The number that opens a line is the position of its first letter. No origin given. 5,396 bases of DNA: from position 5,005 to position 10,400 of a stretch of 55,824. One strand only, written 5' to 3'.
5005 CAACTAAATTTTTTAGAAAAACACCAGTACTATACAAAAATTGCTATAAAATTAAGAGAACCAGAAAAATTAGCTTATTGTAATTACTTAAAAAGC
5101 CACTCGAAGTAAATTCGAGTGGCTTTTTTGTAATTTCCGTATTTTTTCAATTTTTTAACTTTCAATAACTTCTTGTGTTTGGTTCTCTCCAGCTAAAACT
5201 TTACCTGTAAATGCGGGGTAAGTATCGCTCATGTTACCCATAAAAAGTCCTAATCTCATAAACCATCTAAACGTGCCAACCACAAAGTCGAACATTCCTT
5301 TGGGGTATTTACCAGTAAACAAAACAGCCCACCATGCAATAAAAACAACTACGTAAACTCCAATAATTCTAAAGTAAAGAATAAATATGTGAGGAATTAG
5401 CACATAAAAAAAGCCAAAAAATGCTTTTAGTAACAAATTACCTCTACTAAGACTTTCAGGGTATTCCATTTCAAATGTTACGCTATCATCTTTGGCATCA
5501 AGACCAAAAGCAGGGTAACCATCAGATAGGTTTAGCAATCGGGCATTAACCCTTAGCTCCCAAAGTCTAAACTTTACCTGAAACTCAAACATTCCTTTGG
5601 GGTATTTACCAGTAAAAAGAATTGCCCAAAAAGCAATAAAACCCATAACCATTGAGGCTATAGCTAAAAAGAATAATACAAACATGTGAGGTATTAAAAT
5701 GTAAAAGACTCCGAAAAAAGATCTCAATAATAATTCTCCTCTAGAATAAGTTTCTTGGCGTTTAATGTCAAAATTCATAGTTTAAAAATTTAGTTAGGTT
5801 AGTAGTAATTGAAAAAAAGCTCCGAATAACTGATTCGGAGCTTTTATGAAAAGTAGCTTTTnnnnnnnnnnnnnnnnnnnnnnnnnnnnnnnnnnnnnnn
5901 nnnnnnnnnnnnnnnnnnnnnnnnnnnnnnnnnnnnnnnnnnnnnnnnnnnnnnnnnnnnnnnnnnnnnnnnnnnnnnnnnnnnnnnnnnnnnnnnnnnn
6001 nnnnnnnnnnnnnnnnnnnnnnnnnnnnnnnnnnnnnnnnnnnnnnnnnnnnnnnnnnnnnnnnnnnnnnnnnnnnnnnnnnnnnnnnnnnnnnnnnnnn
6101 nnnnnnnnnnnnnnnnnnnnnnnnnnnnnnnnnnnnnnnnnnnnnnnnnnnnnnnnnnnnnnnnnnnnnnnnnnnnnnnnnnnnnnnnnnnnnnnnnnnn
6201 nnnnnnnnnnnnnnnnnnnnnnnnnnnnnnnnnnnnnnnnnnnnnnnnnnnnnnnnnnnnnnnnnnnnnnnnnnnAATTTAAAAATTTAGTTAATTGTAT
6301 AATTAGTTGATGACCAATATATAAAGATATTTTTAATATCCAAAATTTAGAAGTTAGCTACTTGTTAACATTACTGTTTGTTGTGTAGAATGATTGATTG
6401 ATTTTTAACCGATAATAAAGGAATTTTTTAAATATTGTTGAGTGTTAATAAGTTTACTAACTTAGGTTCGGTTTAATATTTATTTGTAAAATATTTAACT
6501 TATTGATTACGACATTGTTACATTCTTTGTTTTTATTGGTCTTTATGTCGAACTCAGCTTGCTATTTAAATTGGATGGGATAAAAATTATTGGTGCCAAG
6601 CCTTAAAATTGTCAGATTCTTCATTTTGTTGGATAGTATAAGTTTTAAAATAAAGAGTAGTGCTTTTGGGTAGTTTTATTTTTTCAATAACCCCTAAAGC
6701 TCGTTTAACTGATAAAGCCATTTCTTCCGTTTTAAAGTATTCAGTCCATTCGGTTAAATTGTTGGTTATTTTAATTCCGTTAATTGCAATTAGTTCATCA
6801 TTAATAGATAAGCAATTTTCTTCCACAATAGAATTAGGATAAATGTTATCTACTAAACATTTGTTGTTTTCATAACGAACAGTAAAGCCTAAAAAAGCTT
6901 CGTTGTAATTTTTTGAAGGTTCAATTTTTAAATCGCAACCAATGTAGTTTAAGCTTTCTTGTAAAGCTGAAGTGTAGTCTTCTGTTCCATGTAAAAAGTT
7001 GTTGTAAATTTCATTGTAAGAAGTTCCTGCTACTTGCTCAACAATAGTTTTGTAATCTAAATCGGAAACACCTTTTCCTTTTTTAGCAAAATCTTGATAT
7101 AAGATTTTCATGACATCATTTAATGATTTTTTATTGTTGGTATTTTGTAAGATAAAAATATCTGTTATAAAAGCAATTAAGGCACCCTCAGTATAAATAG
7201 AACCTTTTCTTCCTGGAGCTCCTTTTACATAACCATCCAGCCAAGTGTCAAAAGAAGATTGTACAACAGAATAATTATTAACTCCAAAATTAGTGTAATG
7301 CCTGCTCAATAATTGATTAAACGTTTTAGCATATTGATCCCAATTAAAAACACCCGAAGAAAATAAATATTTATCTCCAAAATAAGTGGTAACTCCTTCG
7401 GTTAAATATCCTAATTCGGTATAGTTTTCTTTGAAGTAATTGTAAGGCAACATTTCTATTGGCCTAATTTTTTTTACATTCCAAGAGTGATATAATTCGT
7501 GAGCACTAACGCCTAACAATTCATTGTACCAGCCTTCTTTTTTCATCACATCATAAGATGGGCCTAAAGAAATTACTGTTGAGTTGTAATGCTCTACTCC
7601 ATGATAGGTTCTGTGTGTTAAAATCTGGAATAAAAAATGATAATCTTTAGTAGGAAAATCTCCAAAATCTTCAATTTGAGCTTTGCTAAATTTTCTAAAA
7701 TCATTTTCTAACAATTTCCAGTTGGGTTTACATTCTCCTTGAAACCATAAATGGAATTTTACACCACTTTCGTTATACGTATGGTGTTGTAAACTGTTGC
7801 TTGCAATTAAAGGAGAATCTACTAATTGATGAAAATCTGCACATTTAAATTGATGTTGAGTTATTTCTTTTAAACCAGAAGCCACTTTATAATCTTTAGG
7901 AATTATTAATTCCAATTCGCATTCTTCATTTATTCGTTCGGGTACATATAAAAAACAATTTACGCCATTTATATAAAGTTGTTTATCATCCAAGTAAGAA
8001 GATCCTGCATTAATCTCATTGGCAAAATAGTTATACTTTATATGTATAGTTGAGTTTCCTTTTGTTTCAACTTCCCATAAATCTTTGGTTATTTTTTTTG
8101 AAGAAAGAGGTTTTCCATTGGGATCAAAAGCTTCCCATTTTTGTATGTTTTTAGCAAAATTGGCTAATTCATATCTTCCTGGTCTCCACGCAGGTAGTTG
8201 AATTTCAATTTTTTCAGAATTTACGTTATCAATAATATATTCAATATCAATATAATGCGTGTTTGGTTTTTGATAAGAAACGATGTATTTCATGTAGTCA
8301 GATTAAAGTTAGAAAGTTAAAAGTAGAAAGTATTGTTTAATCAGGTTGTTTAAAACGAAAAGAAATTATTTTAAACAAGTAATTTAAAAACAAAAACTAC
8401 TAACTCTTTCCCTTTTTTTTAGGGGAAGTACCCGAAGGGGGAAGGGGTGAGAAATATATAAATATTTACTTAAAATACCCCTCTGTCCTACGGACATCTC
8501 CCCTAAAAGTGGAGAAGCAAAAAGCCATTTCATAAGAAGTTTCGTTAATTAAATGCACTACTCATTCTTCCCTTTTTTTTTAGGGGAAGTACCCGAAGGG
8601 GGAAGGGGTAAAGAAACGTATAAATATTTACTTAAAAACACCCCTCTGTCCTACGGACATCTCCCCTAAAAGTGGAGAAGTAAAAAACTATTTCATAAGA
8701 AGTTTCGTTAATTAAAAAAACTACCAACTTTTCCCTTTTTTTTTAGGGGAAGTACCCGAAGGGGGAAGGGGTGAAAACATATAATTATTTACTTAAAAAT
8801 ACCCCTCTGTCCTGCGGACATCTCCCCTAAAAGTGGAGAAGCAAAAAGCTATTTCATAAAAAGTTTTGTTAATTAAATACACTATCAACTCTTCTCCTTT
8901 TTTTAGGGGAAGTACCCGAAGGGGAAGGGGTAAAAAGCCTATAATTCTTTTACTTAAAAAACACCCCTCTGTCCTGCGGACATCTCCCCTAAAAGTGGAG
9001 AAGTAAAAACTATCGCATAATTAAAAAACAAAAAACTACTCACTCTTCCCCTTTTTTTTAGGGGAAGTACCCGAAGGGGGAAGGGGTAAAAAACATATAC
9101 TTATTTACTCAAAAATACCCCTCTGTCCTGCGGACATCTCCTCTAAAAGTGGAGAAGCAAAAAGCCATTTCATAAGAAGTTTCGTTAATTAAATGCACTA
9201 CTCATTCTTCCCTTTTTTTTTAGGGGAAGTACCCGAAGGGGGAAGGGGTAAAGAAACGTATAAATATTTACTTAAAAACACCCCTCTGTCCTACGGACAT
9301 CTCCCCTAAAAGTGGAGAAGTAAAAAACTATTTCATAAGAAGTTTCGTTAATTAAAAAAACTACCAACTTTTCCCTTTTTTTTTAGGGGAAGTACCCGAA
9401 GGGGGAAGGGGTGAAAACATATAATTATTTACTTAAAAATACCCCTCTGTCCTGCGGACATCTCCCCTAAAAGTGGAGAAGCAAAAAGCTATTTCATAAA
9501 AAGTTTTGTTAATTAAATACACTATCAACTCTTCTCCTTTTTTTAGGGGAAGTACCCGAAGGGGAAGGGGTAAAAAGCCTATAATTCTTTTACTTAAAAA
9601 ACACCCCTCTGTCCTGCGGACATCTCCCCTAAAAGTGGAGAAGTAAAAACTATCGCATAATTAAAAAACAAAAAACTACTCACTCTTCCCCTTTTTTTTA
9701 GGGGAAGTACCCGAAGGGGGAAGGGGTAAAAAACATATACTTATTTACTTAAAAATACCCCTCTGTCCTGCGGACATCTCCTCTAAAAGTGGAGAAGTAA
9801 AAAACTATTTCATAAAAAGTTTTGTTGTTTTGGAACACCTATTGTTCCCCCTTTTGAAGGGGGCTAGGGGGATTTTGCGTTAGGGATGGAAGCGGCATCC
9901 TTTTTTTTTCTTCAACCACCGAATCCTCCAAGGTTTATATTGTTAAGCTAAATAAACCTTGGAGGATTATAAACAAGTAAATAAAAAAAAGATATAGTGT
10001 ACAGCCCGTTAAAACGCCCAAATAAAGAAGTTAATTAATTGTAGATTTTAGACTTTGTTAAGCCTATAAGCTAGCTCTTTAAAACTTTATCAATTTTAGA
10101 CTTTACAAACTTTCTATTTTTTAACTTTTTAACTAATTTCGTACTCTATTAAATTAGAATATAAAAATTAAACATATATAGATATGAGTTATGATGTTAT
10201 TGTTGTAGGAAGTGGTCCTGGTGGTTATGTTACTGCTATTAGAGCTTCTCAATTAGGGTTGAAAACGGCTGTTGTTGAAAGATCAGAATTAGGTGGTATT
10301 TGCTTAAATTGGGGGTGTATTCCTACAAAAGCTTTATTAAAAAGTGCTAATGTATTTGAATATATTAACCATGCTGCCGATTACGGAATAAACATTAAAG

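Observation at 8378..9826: Nine-copy tandem array of a ~160-bp G/C-box unit fills an ORF-free divergent intergenic region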

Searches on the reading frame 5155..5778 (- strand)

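Call 14: search_protein_families(library=pfam, proteins=[window:5155-5778:-])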
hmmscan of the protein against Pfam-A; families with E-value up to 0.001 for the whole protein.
window:5155-5778:- (207 aa): 1 family
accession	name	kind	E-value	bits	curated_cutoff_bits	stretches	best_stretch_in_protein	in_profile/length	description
PF14333.11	DUF4389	-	1.4e-15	57.4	25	2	127-190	11-74/76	Domain of unknown function (DUF4389)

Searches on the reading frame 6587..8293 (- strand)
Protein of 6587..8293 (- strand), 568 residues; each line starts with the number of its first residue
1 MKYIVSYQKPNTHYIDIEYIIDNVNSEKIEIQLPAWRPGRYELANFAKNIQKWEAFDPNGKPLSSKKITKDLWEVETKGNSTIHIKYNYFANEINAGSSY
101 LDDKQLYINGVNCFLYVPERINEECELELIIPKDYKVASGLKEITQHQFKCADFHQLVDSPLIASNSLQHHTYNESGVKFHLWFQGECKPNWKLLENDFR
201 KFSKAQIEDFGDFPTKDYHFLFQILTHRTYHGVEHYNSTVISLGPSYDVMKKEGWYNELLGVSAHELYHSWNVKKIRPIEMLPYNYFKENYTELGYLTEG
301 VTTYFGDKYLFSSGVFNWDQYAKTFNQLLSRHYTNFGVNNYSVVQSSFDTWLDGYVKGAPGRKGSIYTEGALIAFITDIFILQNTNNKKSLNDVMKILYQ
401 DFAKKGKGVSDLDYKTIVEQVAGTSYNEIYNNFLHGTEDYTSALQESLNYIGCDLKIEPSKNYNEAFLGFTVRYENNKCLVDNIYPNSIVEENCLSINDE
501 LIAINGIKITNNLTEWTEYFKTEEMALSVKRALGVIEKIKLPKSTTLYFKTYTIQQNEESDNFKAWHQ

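Call 14: search_protein_families(library=pfam, proteins=[window:6587-8293:-])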
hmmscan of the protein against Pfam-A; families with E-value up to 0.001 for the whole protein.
window:6587-8293:- (568 aa): 3 families
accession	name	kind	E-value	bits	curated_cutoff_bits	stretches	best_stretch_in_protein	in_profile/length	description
PF17899.6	Peptidase_M61_N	-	1.2e-47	162.5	23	1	2-166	1-168/168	Peptidase M61 N-terminal domain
PF05299.18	Peptidase_M61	-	8.6e-32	110.4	22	1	259-373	2-118/118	M61 glycyl aminopeptidase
PF00595.29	PDZ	-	0.00021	22.1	23.2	1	462-511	7-59/81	PDZ domain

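Call 15: find_encoding_contigs(protein=window:6587-8293:-, flank=6000, max_places=10)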
Protein window:6587-8293:- (568 aa): no gene with exactly this product is on record in the collection.

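Call 39: find_homologous_proteins(query=window:6587-8293:-, max_evalue=1e-50)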
Query window:6587-8293:- (568 aa): 6729 proteins with E <= 1e-50 among 8000 candidates; the best 120 are listed.
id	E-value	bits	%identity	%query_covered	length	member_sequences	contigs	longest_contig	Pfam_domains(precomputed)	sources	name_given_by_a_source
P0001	0.0e+0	1320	100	100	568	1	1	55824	PF17899.7,PF05299.19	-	-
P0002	0.0e+0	1081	81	100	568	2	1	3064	PF17899.7,PF17820.8,PF17816.9,PF00595.30,PF05299.19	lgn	-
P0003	0.0e+0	1081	80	100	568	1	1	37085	PF17899.7,PF17820.8,PF00595.30,PF05299.19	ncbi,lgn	ncbi:MAG: PDZ domain-containing protein [Flavobacteriales bacterium]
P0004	0.0e+0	1081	80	100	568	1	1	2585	PF17899.7,PF17820.8,PF00595.30,PF05299.19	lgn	-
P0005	0.0e+0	1079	79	100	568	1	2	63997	PF17899.7,PF17820.8,PF00595.30,PF05299.19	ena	-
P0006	0.0e+0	1078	79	100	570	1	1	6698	PF17899.7,PF00595.30,PF05299.19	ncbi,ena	-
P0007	0.0e+0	1077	80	100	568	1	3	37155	PF17899.7,PF17820.8,PF00595.30,PF05299.19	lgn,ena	-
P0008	0.0e+0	1076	81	100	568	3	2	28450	PF17899.7,PF17820.8,PF00595.30,PF05299.19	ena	-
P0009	0.0e+0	1076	80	100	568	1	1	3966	PF17899.7,PF17820.8,PF00595.30,PF05299.19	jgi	jgi:predicted metalloprotease with PDZ domain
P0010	0.0e+0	1076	80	100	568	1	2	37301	PF17899.7,PF17820.8,PF00595.30,PF05299.19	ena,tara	tara:strand:- start:7161 stop:8867 length:1707 start_codon:yes stop_codon:yes gene_type:complete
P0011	0.0e+0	1073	79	100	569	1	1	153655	PF17899.7,PF17820.8,PF00595.30,PF05299.19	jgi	jgi:predicted metalloprotease with PDZ domain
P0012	0.0e+0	1073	80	100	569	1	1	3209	PF17899.7,PF17820.8,PF00595.30,PF05299.19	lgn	-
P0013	0.0e+0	1073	79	100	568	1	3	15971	PF17899.7,PF00595.30,PF05299.19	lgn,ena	-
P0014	0.0e+0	1072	79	100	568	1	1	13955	PF17899.7,PF17820.8,PF00595.30,PF05299.19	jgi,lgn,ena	-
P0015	0.0e+0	1071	80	100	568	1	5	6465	PF17899.7,PF00595.30,PF05299.19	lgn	-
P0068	1.6e-280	950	71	100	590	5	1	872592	PF17899.7,PF00595.30,PF05299.19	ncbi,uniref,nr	ncbi:M61 family metallopeptidase [Vicingus serpentipes]|uniref:M61 family metallopeptidase n=2 Tax=V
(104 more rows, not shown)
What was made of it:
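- Checked: Caveat 2: the window appears to be a whole 55.8-kb metagenomic contig (call 39).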

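Call 40: find_encoding_contigs(protein=P0011, flank=5000, max_places=2)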
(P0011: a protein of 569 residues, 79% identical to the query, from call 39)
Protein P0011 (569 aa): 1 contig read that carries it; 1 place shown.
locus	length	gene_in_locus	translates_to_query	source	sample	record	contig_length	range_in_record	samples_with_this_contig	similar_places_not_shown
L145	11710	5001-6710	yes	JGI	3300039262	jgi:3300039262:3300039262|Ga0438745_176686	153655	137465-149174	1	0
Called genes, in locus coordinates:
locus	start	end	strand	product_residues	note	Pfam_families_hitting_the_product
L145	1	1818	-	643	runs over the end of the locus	PF12481:DUF3700 (faint), PF13522:GATase_6, PF13537:GATase_7, PF00733:Asn_synthase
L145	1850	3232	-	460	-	PF13231:PMT_2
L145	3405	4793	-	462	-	PF00890:FAD_binding_2 (faint), PF01266:DAO (faint), PF03486:HI0933_like (faint), PF07992:Pyr_redox_2, PF12831:FAD_oxidored (faint), PF13738:Pyr_redox_3, PF00070:Pyr_redox, PF02852:Pyr_redox_dim, +2 more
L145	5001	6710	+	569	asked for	PF17899:Peptidase_M61_N, PF05299:Peptidase_M61, PF00595:PDZ (weak), PF17820:PDZ_6 (weak)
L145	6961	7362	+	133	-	PF18936:DUF5684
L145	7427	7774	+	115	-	PF13828:DUF4190 (faint), PF07666:MpPF26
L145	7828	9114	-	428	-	PF09298:FAA_hydrolase_N, PF01557:FAA_hydrolase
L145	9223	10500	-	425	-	PF00464:SHMT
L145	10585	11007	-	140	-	-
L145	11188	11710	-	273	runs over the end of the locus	PF07661:MORN_2 (faint)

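Call 41: find_encoding_contigs(protein=P0003, flank=5000, max_places=2)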
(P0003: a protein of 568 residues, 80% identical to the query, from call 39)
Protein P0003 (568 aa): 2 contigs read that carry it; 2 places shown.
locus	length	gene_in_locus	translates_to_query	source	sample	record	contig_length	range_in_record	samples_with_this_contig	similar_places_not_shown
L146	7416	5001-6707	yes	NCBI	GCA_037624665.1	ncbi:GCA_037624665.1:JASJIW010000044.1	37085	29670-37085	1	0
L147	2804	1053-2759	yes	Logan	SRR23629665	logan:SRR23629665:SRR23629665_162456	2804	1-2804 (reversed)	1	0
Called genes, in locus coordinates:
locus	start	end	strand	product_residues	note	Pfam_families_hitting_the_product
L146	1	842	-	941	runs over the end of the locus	PF00005:ABC_tran (faint), PF02463:SMC_N (faint), PF03193:RsgA_GTPase (faint), PF13555:AAA_29 (faint), PF20703:nSTAND1 (faint), PF17760:UvrA_inter, PF17755:UvrA_DNA-bind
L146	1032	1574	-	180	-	PF00908:dTDP_sugar_isom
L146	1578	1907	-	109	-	-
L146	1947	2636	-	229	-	PF02563:Poly_export, PF22461:SLBB_2 (weak)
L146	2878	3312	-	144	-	PF13692:Glyco_trans_1_4, PF00534:Glycos_transf_1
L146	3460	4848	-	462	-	PF00890:FAD_binding_2 (weak), PF01134:GIDA (weak), PF01266:DAO (faint), PF07992:Pyr_redox_2, PF12831:FAD_oxidored (weak), PF13738:Pyr_redox_3, PF00070:Pyr_redox, PF02852:Pyr_redox_dim, +3 more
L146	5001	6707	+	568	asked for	PF17899:Peptidase_M61_N, PF05299:Peptidase_M61, PF00595:PDZ (weak), PF17820:PDZ_6 (faint)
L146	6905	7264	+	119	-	PF18936:DUF5684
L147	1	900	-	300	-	?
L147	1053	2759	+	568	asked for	PF17899:Peptidase_M61_N, PF05299:Peptidase_M61, PF00595:PDZ (weak), PF17820:PDZ_6 (faint)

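Call 42: find_encoding_contigs(protein=P0005, flank=5000, max_places=2)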
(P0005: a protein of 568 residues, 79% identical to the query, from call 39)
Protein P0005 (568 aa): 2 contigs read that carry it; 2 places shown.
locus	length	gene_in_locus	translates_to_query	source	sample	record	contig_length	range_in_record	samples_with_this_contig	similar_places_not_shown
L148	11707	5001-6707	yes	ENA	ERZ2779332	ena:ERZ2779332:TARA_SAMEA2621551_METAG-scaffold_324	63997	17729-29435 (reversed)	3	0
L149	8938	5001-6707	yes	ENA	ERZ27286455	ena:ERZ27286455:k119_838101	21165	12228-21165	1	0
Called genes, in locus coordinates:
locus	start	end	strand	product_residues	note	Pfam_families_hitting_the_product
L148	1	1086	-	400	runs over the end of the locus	PF13439:Glyco_transf_4, PF13477:Glyco_trans_4_2, PF13579:Glyco_trans_4_4, PF00534:Glycos_transf_1, PF13692:Glyco_trans_1_4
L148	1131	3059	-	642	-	PF13522:GATase_6, PF13537:GATase_7, PF00733:Asn_synthase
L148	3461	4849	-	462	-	PF00890:FAD_binding_2 (weak), PF01134:GIDA (weak), PF01266:DAO (faint), PF07992:Pyr_redox_2, PF12831:FAD_oxidored (weak), PF13738:Pyr_redox_3, PF00070:Pyr_redox, PF02852:Pyr_redox_dim, +3 more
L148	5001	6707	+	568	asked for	PF17899:Peptidase_M61_N, PF05299:Peptidase_M61, PF00595:PDZ (weak), PF17820:PDZ_6 (weak)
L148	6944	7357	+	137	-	-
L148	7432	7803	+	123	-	PF13828:DUF4190 (faint), PF07666:MpPF26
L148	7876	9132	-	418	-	PF09298:FAA_hydrolase_N, PF01557:FAA_hydrolase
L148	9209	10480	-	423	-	PF00464:SHMT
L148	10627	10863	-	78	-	PF28310:PID_CTERM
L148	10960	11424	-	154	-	-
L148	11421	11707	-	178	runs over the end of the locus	-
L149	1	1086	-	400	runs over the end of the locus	PF13439:Glyco_transf_4, PF13477:Glyco_trans_4_2, PF13579:Glyco_trans_4_4, PF00534:Glycos_transf_1, PF13692:Glyco_trans_1_4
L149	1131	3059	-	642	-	PF13522:GATase_6, PF13537:GATase_7, PF00733:Asn_synthase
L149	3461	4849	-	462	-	PF00890:FAD_binding_2 (weak), PF01134:GIDA (weak), PF01266:DAO (faint), PF07992:Pyr_redox_2, PF12831:FAD_oxidored (weak), PF13738:Pyr_redox_3, PF00070:Pyr_redox, PF02852:Pyr_redox_dim, +3 more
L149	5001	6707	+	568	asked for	PF17899:Peptidase_M61_N, PF05299:Peptidase_M61, PF00595:PDZ (weak), PF17820:PDZ_6 (weak)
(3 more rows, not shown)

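Call 43: find_encoding_contigs(protein=P0068, flank=5000, max_places=2)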
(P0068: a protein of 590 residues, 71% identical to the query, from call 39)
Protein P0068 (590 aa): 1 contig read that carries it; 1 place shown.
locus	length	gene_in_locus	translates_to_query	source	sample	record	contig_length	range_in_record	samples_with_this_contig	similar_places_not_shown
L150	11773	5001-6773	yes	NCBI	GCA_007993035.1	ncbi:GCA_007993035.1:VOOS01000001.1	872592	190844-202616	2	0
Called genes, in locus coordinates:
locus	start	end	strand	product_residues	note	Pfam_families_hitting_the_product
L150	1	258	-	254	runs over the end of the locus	PF02563:Poly_export, PF22461:SLBB_2 (weak)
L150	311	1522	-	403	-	PF13439:Glyco_transf_4, PF13477:Glyco_trans_4_2, PF20706:GT4-conflict (weak), PF13579:Glyco_trans_4_4, PF00534:Glycos_transf_1, PF13692:Glyco_trans_1_4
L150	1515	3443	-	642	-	PF13522:GATase_6, PF13537:GATase_7, PF00733:Asn_synthase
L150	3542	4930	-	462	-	PF00890:FAD_binding_2, PF01134:GIDA (weak), PF01266:DAO (faint), PF07992:Pyr_redox_2, PF12831:FAD_oxidored, PF13738:Pyr_redox_3, PF00070:Pyr_redox, PF02852:Pyr_redox_dim, +3 more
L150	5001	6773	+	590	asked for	PF17899:Peptidase_M61_N, PF05299:Peptidase_M61, PF00595:PDZ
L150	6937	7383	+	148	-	-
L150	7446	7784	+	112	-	PF13273:DUF4064 (faint), PF13828:DUF4190 (faint), PF07666:MpPF26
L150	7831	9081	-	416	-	PF01979:Amidohydro_1, PF07969:Amidohydro_3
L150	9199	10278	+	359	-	PF01264:Chorismate_synt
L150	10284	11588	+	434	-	PF00375:SDF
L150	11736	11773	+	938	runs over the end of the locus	PF28068:Scy (weak)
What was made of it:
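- Tried and rejected: Homologues were used instead (calls 39-43).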

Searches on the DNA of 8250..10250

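Call 5: search_rna_families(source=window, start=8250, end=10250, threshold=evalue, max_evalue=10, show_alignments=3)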
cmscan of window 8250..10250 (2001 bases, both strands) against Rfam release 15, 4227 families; matches with E-value up to 10: 50.
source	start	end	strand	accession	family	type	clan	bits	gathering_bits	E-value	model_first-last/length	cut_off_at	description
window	9872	10015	+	RF01705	Flavo-1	Gene; sRNA;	-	45.6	42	4.1e-08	1-76/76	no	Flavo-1 RNA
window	9337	9528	+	RF03926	MIR1435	Gene; miRNA;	-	22.8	94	2.1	1-186/186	no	MIR1435 microRNA precursor family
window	8697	8888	+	RF03926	MIR1435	Gene; miRNA;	-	22.8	94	2.1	1-186/186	no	MIR1435 microRNA precursor family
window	9017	9107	+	RF00616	LhrC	Gene; sRNA;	CL00114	22.6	110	1.8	1-111/111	no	Listeria LhrC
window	9657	9747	+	RF00616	LhrC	Gene; sRNA;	CL00114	22.6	110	1.8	1-111/111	no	Listeria LhrC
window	9896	9994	-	RF04099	MIR837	Gene; miRNA;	-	22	117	0.26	1-122/122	no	MIR837 microRNA precursor family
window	8891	9096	+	RF01582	RUF4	Gene; sRNA;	-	21.3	55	0.27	1-277/277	no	RNA of unknown function RUF4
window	9531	9736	+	RF01582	RUF4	Gene; sRNA;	-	21.3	55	0.27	1-277/277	no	RNA of unknown function RUF4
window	8799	8972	+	RF04184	BTnc060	Gene; sRNA;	-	20.9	228.9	2.3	1-213/213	no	Bacteroides sRNA BTnc060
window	9439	9612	+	RF04184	BTnc060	Gene; sRNA;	-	20.9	228.9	2.3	1-213/213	no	Bacteroides sRNA BTnc060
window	8858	9033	-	RF03926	MIR1435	Gene; miRNA;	-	20.5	94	6.2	1-186/186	no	MIR1435 microRNA precursor family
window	9498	9673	-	RF03926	MIR1435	Gene; miRNA;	-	20.5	94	6.2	1-186/186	no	MIR1435 microRNA precursor family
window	8736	8836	-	RF04164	MIR1507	Gene; miRNA;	-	20.4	73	0.2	1-107/107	no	MIR1507 microRNA precursor family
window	9376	9476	-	RF04164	MIR1507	Gene; miRNA;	-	20.4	73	0.2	1-107/107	no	MIR1507 microRNA precursor family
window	8623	8789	+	RF04205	MIR2606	Gene; miRNA;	-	20.2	139.7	8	1-165/165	no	MIR2606 microRNA precursor family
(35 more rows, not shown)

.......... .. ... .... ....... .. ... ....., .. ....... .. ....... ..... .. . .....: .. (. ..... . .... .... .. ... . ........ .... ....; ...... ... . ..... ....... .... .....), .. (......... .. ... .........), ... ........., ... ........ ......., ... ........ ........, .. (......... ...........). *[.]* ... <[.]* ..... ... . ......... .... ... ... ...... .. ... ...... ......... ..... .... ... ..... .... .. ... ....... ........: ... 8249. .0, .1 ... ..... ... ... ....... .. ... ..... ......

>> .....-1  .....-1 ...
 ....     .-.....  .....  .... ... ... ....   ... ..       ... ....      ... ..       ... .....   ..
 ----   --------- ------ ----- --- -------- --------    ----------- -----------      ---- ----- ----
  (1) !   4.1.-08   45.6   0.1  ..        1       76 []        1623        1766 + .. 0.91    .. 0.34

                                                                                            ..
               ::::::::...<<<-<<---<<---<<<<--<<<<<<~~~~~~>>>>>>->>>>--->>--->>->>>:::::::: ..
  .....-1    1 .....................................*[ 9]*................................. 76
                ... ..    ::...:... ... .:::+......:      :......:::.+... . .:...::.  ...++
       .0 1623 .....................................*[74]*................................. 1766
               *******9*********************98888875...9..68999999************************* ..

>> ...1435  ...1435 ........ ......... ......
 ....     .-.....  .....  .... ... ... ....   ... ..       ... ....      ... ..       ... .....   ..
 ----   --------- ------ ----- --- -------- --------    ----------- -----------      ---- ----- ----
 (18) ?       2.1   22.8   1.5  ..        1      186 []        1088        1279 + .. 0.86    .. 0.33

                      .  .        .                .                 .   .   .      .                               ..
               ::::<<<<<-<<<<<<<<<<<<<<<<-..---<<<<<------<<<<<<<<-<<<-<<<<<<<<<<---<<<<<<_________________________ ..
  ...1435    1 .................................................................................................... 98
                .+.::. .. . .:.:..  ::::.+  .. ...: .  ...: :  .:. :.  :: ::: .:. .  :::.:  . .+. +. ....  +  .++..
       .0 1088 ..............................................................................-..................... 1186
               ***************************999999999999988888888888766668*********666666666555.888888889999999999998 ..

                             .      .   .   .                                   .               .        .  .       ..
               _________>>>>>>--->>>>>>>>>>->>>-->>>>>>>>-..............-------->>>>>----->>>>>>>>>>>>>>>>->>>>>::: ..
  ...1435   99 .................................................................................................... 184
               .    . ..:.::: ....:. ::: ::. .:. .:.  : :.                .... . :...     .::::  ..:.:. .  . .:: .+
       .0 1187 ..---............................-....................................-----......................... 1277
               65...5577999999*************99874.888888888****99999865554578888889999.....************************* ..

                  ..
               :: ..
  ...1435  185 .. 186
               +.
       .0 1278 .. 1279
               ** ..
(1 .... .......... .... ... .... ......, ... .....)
